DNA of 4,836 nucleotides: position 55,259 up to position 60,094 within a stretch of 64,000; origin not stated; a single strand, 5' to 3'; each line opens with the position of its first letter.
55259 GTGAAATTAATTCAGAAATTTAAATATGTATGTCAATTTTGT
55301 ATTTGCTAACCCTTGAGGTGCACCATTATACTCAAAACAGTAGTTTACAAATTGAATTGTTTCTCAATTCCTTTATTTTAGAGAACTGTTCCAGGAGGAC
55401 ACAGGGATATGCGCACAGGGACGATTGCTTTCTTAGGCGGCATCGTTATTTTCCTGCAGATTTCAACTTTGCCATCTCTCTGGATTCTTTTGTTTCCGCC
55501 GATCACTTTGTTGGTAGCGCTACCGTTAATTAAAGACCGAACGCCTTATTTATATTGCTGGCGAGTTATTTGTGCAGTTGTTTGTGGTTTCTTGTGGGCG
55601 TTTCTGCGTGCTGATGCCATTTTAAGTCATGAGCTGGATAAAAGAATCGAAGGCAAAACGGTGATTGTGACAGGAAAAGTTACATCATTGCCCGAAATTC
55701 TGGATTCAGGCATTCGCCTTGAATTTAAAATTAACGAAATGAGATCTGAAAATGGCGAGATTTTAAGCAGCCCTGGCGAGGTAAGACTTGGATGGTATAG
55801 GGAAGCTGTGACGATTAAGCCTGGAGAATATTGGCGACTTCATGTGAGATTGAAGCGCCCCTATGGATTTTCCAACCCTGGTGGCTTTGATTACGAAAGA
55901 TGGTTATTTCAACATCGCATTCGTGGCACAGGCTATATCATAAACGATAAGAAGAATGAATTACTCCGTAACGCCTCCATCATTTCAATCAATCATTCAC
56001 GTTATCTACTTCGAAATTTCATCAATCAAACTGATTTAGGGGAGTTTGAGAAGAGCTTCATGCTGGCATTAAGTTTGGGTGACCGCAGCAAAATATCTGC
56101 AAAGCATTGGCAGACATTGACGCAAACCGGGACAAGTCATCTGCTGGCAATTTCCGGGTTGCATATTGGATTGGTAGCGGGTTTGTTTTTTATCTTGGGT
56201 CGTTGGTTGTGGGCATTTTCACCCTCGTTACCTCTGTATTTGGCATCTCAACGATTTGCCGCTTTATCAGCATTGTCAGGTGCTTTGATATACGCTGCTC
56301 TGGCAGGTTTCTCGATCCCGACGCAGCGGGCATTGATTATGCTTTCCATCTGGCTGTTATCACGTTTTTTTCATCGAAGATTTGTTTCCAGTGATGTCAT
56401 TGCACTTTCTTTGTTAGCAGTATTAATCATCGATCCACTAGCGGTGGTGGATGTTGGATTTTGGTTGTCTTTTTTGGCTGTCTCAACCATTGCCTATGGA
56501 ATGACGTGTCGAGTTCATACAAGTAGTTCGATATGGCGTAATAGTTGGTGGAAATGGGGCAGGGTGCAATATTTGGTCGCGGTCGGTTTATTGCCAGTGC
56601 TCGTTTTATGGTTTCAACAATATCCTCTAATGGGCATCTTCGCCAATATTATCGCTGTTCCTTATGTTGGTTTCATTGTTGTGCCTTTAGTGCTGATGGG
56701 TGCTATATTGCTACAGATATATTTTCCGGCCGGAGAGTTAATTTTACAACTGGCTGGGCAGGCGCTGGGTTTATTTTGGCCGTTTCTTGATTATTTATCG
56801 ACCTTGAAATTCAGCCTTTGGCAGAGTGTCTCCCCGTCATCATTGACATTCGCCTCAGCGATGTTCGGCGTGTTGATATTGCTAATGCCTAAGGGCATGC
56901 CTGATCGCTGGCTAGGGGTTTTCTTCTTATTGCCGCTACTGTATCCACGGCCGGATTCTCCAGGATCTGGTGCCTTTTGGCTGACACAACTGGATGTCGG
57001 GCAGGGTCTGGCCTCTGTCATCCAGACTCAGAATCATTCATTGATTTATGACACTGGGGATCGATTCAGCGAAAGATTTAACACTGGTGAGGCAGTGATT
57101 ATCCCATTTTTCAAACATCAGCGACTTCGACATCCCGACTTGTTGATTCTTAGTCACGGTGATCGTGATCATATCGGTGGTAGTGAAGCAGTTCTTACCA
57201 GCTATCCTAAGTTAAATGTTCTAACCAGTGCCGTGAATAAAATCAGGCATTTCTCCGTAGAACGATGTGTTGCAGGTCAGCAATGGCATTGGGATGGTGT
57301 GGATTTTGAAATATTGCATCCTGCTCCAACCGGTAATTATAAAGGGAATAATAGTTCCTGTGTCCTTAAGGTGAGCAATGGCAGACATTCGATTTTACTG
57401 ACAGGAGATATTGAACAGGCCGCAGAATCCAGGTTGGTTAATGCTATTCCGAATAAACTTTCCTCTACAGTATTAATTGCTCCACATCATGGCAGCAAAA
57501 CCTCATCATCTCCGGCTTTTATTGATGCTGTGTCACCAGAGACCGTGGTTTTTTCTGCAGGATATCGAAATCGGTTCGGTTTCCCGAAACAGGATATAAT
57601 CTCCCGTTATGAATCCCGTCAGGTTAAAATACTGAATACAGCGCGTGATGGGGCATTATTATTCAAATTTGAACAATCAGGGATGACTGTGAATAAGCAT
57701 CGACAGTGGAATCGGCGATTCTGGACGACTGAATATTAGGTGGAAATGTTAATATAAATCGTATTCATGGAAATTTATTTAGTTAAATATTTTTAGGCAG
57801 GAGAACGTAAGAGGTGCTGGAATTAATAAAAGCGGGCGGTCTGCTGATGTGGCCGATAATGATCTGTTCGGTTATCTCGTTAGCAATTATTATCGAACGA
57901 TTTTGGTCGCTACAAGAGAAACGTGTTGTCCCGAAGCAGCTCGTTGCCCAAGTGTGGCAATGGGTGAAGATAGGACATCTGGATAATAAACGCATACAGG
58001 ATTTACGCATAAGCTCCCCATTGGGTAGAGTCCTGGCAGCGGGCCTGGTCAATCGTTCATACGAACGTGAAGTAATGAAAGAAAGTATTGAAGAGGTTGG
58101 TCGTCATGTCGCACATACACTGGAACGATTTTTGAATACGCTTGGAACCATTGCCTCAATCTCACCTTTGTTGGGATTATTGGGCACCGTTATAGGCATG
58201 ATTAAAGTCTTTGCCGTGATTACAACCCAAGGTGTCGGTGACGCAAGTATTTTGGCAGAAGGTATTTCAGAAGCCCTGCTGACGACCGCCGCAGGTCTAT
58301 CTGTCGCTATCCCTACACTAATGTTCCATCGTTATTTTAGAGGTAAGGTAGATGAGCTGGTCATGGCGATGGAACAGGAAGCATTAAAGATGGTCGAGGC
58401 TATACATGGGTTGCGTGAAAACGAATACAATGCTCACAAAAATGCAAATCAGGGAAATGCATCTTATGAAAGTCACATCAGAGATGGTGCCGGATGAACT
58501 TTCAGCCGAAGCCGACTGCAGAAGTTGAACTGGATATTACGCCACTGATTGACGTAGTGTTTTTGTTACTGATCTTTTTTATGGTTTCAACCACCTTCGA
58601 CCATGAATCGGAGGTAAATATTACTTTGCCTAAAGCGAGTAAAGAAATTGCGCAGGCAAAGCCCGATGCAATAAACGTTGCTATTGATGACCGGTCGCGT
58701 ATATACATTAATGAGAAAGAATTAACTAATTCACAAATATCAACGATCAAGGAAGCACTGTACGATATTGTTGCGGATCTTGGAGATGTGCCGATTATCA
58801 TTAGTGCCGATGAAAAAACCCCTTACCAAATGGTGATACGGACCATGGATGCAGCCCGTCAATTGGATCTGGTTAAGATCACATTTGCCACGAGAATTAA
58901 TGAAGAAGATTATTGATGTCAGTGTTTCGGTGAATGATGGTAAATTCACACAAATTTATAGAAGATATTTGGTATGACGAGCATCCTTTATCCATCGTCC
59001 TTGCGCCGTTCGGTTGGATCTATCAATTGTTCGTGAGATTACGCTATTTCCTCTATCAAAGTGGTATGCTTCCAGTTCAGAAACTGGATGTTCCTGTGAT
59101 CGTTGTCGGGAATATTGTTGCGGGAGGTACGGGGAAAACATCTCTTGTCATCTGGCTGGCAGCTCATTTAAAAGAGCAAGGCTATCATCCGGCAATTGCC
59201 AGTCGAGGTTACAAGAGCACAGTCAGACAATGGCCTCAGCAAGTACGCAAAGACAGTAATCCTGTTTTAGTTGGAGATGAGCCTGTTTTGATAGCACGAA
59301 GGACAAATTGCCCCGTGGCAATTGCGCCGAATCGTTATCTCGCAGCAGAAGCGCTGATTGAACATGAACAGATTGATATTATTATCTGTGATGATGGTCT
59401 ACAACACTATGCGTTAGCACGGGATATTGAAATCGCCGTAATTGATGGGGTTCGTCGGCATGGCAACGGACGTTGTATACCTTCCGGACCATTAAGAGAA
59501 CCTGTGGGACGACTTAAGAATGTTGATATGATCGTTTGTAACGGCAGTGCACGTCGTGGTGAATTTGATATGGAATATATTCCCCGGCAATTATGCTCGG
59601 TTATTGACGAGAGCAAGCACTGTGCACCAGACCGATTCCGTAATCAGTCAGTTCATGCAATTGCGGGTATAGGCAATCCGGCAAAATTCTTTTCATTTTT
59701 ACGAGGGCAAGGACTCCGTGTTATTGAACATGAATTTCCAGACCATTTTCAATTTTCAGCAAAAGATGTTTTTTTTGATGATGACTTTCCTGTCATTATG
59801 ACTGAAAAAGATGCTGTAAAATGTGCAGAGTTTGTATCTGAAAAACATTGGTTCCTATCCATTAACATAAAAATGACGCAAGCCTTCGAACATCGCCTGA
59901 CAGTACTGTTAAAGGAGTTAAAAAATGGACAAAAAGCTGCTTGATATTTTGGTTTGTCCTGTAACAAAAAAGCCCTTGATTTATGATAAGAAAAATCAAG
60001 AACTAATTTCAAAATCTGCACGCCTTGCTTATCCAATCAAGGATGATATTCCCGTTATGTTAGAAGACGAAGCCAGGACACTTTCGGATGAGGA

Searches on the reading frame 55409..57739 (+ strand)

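Call 20: search_protein_families(library=ncbifam, proteins=[window:55409-57739:+])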
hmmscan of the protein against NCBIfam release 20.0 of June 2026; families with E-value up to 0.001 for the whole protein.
window:55409-57739:+ (776 aa): 6 families
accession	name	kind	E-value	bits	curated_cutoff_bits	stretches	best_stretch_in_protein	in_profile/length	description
NF008580.0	PRK11539.1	equivalog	7.5e-129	431.3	969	1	5-767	9-741/758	ComEC family protein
TIGR00361.1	ComEC_Rec2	equivalog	1.2e-120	403.6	190.05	1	116-748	40-663/663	DNA internalization-related competence protein ComEC/Rec2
TIGR00360.1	ComEC_N-term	subfamily_domain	2.8e-26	92.8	36.5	1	242-426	1-170/171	ComEC/Rec2-related protein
NF045979.1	ComEC_MAG0480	equivalog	2.1e-16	59.8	150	1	178-439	157-407/461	MAG0480 family ComEC-like protein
NF049846.1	blaAHM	exception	6.2e-13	48.3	590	1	521-745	61-287/304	AHM family subclass B3-like metallo-beta-lactamase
NF058524.1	6A-MBL_enzyme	equivalog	2.5e-05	23.6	220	0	633-701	179-261/346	anti-phage 6A-MBL system MBL-fold protein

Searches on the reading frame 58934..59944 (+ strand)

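Call 20: search_protein_families(library=ncbifam, proteins=[window:58934-59944:+])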
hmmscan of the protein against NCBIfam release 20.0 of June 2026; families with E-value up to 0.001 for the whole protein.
window:58934-59944:+ (336 aa): 2 families
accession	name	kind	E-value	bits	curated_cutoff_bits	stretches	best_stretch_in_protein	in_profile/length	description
TIGR00682.1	lpxK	equivalog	2.6e-81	273.2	91.95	1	26-328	1-321/324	tetraacyldisaccharide 4'-kinase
NF001892.0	PRK00652.1-5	equivalog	8.3e-28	97.3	327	1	4-328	4-304/308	tetraacyldisaccharide 4'-kinase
